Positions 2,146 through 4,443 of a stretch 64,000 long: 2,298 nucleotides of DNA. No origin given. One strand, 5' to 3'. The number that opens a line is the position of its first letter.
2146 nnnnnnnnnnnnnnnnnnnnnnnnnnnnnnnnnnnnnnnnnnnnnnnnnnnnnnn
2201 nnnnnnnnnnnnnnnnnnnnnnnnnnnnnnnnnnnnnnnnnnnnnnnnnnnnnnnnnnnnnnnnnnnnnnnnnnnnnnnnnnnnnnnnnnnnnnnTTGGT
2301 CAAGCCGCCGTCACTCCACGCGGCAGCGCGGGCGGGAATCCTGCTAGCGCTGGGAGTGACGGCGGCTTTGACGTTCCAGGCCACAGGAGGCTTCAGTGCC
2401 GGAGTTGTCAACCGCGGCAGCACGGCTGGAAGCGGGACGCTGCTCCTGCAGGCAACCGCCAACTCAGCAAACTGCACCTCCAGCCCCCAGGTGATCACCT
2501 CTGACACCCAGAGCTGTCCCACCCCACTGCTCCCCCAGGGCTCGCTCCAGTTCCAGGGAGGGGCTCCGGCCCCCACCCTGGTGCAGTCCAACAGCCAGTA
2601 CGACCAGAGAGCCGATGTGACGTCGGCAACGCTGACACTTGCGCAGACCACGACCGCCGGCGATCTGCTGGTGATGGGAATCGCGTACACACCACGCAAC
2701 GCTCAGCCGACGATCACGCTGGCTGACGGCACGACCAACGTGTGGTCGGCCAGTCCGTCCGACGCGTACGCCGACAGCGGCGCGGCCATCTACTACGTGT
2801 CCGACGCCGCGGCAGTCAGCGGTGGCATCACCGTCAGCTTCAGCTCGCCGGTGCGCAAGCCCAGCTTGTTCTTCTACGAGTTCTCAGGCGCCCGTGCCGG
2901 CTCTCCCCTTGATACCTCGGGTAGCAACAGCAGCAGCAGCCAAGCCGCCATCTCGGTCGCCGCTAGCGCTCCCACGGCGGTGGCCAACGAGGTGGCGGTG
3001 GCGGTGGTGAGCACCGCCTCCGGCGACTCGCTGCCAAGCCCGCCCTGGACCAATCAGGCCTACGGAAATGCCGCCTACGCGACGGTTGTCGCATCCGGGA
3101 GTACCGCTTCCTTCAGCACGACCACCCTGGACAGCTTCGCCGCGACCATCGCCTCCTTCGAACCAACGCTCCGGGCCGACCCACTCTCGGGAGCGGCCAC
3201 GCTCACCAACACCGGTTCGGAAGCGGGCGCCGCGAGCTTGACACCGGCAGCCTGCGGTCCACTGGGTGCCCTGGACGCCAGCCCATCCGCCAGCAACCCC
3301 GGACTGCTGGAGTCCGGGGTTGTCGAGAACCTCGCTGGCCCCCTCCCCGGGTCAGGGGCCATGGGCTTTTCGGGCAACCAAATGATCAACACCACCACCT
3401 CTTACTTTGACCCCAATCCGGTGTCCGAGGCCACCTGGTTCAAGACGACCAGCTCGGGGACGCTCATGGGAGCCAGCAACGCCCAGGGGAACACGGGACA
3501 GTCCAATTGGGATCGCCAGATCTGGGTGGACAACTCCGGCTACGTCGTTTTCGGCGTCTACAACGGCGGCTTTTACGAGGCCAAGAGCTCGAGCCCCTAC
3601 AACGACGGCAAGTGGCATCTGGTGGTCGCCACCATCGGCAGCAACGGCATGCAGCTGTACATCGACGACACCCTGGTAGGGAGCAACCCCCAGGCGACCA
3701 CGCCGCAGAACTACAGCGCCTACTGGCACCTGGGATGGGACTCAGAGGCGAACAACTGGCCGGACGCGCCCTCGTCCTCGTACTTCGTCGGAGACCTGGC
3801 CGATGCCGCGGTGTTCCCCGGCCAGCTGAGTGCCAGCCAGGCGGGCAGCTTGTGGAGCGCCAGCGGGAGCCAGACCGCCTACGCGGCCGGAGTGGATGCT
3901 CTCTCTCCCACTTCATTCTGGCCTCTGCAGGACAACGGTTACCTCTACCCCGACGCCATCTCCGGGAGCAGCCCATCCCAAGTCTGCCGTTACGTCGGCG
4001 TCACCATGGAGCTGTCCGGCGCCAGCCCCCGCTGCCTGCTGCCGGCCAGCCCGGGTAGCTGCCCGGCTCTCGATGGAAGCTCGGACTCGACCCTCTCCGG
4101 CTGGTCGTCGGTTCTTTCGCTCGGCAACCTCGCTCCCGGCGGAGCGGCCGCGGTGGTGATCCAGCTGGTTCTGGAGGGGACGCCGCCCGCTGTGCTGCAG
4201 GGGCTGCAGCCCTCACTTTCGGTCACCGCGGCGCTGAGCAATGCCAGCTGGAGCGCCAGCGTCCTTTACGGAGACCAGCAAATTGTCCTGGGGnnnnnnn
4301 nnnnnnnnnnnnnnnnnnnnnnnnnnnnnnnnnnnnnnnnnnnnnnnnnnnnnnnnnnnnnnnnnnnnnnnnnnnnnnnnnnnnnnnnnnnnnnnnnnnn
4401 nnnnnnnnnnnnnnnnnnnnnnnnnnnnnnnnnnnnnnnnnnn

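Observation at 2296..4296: The large cargo protein is the small paralog's scaffold with a LamG/ConA-like lectin domain inserted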

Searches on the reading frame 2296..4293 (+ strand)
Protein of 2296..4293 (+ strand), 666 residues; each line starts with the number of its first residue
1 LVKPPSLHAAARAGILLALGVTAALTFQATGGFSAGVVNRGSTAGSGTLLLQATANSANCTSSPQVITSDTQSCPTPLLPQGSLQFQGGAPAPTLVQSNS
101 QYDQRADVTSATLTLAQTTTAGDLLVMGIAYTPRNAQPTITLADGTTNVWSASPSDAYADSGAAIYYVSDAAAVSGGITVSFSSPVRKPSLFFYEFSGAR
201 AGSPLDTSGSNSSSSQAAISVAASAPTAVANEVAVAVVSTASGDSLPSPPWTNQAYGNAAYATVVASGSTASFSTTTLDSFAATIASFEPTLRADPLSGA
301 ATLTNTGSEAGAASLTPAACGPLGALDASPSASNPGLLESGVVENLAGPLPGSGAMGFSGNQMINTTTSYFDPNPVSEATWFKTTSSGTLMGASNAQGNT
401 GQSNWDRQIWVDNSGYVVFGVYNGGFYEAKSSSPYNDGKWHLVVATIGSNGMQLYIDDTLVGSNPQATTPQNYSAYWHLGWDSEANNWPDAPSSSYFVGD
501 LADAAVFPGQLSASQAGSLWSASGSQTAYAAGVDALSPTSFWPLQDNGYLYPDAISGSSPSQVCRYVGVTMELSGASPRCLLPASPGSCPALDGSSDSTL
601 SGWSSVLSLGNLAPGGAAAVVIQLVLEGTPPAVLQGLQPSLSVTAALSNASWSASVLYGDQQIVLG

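Call 4: search_protein_families(library=pfam, proteins=[window:2296-4293:+], max_evalue=1)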
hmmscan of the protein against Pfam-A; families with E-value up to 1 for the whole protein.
window:2296-4293:+ (666 aa): 3 families
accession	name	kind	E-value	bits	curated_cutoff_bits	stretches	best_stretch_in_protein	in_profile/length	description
PF13385.13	Laminin_G_3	-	2.8e-15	57.2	27.6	1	359-515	2-149/151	Concanavalin A-like lectin/glucanases superfamily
PF02210.31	Laminin_G_2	-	1.2e-05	26.2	22.9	1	385-503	4-120/126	Laminin G domain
PF00054.30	Laminin_G_1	-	0.014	16.1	24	1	431-504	46-123/131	Laminin G domain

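Call 5: search_protein_families(library=ncbifam, proteins=[window:2296-4293:+], max_evalue=1)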
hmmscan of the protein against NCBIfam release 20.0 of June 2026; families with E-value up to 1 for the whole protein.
window:2296-4293:+ (666 aa): 0 families

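Call 6: find_homologous_proteins(query=window:2296-4293:+)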
Query window:2296-4293:+ (666 aa): 43 proteins with E <= 0.001 among 8000 candidates.
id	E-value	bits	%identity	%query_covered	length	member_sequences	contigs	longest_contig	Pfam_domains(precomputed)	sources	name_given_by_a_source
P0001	0.0e+0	1373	100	96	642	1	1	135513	PF13385.14,PF02210.32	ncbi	-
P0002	8.2e-154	532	46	96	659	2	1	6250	PF13385.14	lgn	-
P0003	1.3e-125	439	39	50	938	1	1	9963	PF13385.14,PF02210.32,PF00054.31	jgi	jgi:hypothetical protein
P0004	8.4e-107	377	41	52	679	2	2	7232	PF13385.14,PF02210.32,PF00054.31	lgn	-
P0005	4.5e-104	368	35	62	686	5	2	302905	PF13385.14,PF02210.32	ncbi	ncbi:MAG: LamG-like jellyroll fold domain-containing protein [Acidimicrobiales bacterium]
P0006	1.8e-102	362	39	58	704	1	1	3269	PF13385.14,PF02210.32,PF00054.31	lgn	-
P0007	2.6e-99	352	38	58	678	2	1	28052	PF13385.14,PF02210.32,PF00054.31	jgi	jgi:hypothetical protein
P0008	2.5e-97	345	44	50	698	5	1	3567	PF13385.14,PF02210.32,PF00054.31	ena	-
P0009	2.4e-95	339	36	62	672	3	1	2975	PF13385.14,PF02210.32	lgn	-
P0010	1.5e-94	336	43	34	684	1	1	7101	PF13385.14,PF02210.32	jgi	jgi:hypothetical protein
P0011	7.4e-90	321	39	39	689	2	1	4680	PF13385.14,PF02210.32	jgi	-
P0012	2.2e-89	319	34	13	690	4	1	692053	PF13385.14,PF02210.32,PF00054.31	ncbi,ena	-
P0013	1.1e-87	313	40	50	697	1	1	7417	PF07953.21,PF13385.14,PF02210.32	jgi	jgi:hypothetical protein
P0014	7.8e-87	311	36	50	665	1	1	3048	PF13385.14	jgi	jgi:Concanavalin A-like lectin/glucanases superfamily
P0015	3.8e-86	308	34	48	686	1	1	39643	PF13385.14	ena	-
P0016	8.2e-86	307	42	47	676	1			PF13385.14,PF02210.32,PF00054.31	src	-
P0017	1.7e-85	306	35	37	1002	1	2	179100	PF14099.14,PF13385.14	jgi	jgi:hypothetical protein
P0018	3.3e-83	299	41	50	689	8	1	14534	PF13385.14,PF02210.32,PF00054.31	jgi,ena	jgi:hypothetical protein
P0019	1.1e-81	294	-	-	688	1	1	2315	PF13385.14,PF02210.32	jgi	jgi:hypothetical protein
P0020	2.6e-81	292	-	-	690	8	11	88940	PF13385.14,PF02210.32,PF00054.31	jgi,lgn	jgi:hypothetical protein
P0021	1.2e-80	290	38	48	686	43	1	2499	PF13385.14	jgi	-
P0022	1.3e-80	290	41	34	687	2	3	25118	PF13385.14,PF02210.32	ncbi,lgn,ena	-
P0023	1.8e-79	286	37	34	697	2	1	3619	PF13385.14,PF02210.32,PF00054.31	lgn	-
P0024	1.0e-76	277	36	50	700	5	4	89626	PF13385.14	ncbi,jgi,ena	jgi:hypothetical protein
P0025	3.0e-76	276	34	60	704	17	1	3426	PF13385.14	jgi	jgi:hypothetical protein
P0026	2.7e-73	266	41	34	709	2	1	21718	PF13385.14,PF02210.32,PF00054.31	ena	-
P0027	7.3e-64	235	37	37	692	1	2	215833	PF13385.14,PF02210.32,PF00054.31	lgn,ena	-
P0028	2.5e-53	200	30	44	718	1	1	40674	PF13385.14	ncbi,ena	-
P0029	3.7e-52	196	45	31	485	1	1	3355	PF13385.14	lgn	-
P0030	2.3e-48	183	39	45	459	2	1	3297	PF13385.14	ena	-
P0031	1.2e-45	175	38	55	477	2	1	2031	PF13385.14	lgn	-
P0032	3.3e-44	170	37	41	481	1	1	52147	PF13385.14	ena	-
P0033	1.4e-43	168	46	33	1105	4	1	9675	PF13385.14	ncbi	ncbi:MAG: LamG-like jellyroll fold domain-containing protein [Acidimicrobiales bacterium]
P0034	2.6e-42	164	36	31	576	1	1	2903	PF13385.14,PF09118.18,PF02210.32,PF00054.31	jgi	jgi:hypothetical protein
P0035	4.7e-38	149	38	33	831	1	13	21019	PF13385.14,PF02210.32,PF00054.31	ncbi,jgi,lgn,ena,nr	ncbi:MAG: hypothetical protein M1522_03130 [Actinobacteria bacterium]|jgi:type II secretory pathway 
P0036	1.9e-30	124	37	26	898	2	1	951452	PF22352.3,PF00801.27,PF13385.14,PF02210.32,PF00054.31,PF18911.7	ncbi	ncbi:LamG-like jellyroll fold domain-containing protein [Microbacteriaceae bacterium 4G12]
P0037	1.5e-24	105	40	26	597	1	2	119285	PF13385.14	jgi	jgi:hypothetical protein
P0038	4.9e-23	100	40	31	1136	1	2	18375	PF22352.3,PF00801.27,PF12768.14,PF13385.14,PF18911.7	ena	-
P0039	4.2e-22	97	32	39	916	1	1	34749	PF22352.3,PF00801.27,PF13385.14,PF02210.32,PF18911.7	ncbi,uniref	ncbi:PKD domain-containing protein, partial [Leifsonia sp. NPDC058292]|uniref:PKD domain-containing 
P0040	4.7e-21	93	43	21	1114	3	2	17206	PF22352.3,PF00801.27,PF12768.14,PF17164.11,PF13385.14,PF02210.32,PF18911.7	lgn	-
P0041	4.4e-18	83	38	23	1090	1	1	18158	PF22352.3,PF00801.27,PF12768.14,PF17164.11,PF13385.14,PF18911.7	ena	-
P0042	1.0e-16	79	42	22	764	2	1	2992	PF13385.14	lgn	-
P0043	9.2e-7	46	31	26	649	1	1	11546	PF05593.20,PF13385.14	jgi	jgi:YD repeat-containing protein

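Call 15: find_encoding_contigs(protein=P0012, flank=8000, max_places=3)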
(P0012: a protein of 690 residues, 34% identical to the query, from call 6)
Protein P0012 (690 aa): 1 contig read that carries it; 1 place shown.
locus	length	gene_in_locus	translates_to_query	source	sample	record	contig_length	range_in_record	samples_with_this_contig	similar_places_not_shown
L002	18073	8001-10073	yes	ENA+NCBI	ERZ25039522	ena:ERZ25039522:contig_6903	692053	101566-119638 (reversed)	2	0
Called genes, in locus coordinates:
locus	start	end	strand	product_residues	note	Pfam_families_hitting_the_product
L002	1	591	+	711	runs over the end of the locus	PF14742:GDE_N_bis, PF22422:MGH1-like_GH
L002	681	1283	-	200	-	PF00753:Lactamase_B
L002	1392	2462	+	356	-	PF02771:Acyl-CoA_dh_N, PF02770:Acyl-CoA_dh_M, PF00441:Acyl-CoA_dh_1, PF08028:Acyl-CoA_dh_2 (weak)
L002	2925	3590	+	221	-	PF00561:Abhydrolase_1 (faint), PF00326:Peptidase_S9 (weak), PF01738:DLH (faint), PF12146:Hydrolase_4 (weak)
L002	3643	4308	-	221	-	PF02581:TMP-TENI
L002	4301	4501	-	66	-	PF02597:ThiS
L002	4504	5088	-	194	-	PF00730:HhH-GPD (weak)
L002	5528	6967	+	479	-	PF00989:PAS, PF08448:PAS_4, PF13188:PAS_8, PF13426:PAS_9, PF00989:PAS, PF08448:PAS_4, PF13426:PAS_9, PF08447:PAS_3, +8 more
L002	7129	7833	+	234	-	-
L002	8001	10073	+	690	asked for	PF13385:Laminin_G_3, PF02210:Laminin_G_2 (faint), PF00054:Laminin_G_1 (faint), PF13385:Laminin_G_3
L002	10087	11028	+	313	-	-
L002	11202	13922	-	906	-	PF28598:PDH_E1_N, PF00456:Transketolase_N, PF17831:PDH_E1_M, PF22613:Transketolase_C_1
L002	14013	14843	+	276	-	PF09995:MPAB_Lcp_cat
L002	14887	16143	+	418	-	PF07690:MFS_1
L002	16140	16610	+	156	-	PF00075:RNase_H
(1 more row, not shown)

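Call 24: predict_structure(alignment_id=A1)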
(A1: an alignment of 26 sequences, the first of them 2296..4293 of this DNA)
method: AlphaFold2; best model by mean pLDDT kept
length: 666 residues; sequences in the alignment: 26
mean_pLDDT: 59.4   pTM: 0.44
mean pLDDT of the five models: 59.4, 58.2, 58.2, 55.8, 55.8
residues with pLDDT >= 90: 123; 70-90: 105; 50-70: 153; < 50: 285
segments of 3 or more residues with pLDDT < 50: 1-46, 55-58, 65-106, 155-160, 169-173, 199-280, 287-295, 297-323, 546-566, 594-597, 599-605, 628-639, 647-652, 656-666
pLDDT, mean of each block of 10 residues (from residue 1): 35 34 28 43 46 52 49 44 30 28 44 54 60 60 57 47 54 54 60 55 32 30 28 28 26 27 37 41 48 47 38 27 60 72 78 84 84 84 97 89 89 97 94 98 97 98 95 90 83 94 94 96 81 87 61 30 48 74 74 53 52 61 59 45 50 47 32
secondary structure, 60 per line:
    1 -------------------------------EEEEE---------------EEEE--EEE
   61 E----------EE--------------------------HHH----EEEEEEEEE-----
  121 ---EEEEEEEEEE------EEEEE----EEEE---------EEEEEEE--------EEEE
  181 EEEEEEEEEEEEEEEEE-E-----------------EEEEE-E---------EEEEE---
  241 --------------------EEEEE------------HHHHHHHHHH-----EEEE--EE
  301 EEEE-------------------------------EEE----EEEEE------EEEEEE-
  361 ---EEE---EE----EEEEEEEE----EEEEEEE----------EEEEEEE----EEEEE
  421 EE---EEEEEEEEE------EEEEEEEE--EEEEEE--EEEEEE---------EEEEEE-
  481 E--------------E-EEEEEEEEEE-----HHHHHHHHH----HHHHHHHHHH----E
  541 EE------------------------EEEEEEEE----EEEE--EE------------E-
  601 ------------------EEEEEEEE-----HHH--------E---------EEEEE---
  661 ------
elements in order (helices of 4 or more, strands of 3 or more residues): E32-36 E52-55 E58-61 E107-115 E124-133 E140-144 E149-152 E162-168 E177-197 E217-221 E233-237 E261-265 H278-287 E293-296 E299-304 E336-338 E343-347 E354-359 E364-366 E376-383 E388-394 E405-411 E416-422 E426-434 E441-448 E451-456 E459-464 E474-479 E498-507 H513-521 H526-535 E540-542 E567-574 E579-582 E619-626 E653-657

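Call 29: fold_search(model_id=the predicted structure, library=pdb)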
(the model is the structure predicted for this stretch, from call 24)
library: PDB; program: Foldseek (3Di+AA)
matches with E <= 10: 1087; with E <= 0.001: 203
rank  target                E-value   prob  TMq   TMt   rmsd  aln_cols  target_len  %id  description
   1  2jd4_A                1.3e-08  1.00  0.19  0.33  18.8       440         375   14  Mouse laminin alpha1 chain, domains LG4-5 (released 2007-02-27)
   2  5ik7_A                4.1e-08  1.00  0.20  0.33  19.0       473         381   12  Laminin A2LG45 I-form, Apo. (released 2016-08-10)
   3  2jd4_B                5.0e-08  1.00  0.20  0.33  19.0       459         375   12  Mouse laminin alpha1 chain, domains LG4-5 (released 2007-02-27)
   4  1dyk                  5.6e-08  1.00  0.20  0.34  18.9       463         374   12  Laminin alpha 2 chain LG4-5 domain pair (released 2001-02-04)
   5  5ik4                  5.9e-08  1.00  0.20  0.33  19.0       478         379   12  Laminin A2LG45 C-form, Apo. (released 2016-08-10)
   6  3flp_A                8.0e-08  1.00  0.21  0.58   5.3       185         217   16  Crystal structure of native heptameric SAP-like pentraxin from Limulus polyphemus (released 2009-01-20)
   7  5ik7_B                8.0e-08  1.00  0.20  0.34  19.1       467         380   12  Laminin A2LG45 I-form, Apo. (released 2016-08-10)
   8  3asi                  1.1e-07  1.00  0.18  0.29  18.0       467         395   13  Alpha-Neurexin-1 ectodomain fragment; LNS5-EGF3-LNS6 (released 2011-04-13)
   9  5ik8_B                1.1e-07  1.00  0.20  0.34  19.0       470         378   11  Laminin A2LG45 I-form, G6/7 bound. (released 2016-08-10)
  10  2wjs                  1.7e-07  1.00  0.19  0.24  19.1       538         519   10  Crystal structure of the LG1-3 region of the laminin alpha2 chain (released 2009-06-23)
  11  6cw1_B                2.5e-07  1.00  0.18  0.29  21.1       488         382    9  Crystal structure of Neurexin-1 alpha ectodomain fragment, L2-L3 (released 2018-09-19)
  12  5hon_A                2.9e-07  1.00  0.22  0.63   4.4       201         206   15  Structure of Domain 4 of AbnA, a GH43 extracellular arabinanase from Geobacillus stearothermophilus, in complex with a (released 2017-02-01)
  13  6cw1_A                2.9e-07  1.00  0.19  0.32  20.3       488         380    9  Crystal structure of Neurexin-1 alpha ectodomain fragment, L2-L3 (released 2018-09-19)
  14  1okq                  3.7e-07  1.00  0.20  0.34  18.7       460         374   12  LAMININ ALPHA 2 CHAIN LG4-5 DOMAIN PAIR, CA1 SITE MUTANT (released 2003-09-11)
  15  1pz8_C                5.6e-07  1.00  0.19  0.64   5.3       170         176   18  Modulation of agrin function by alternative splicing and Ca2+ binding (released 2004-04-13)
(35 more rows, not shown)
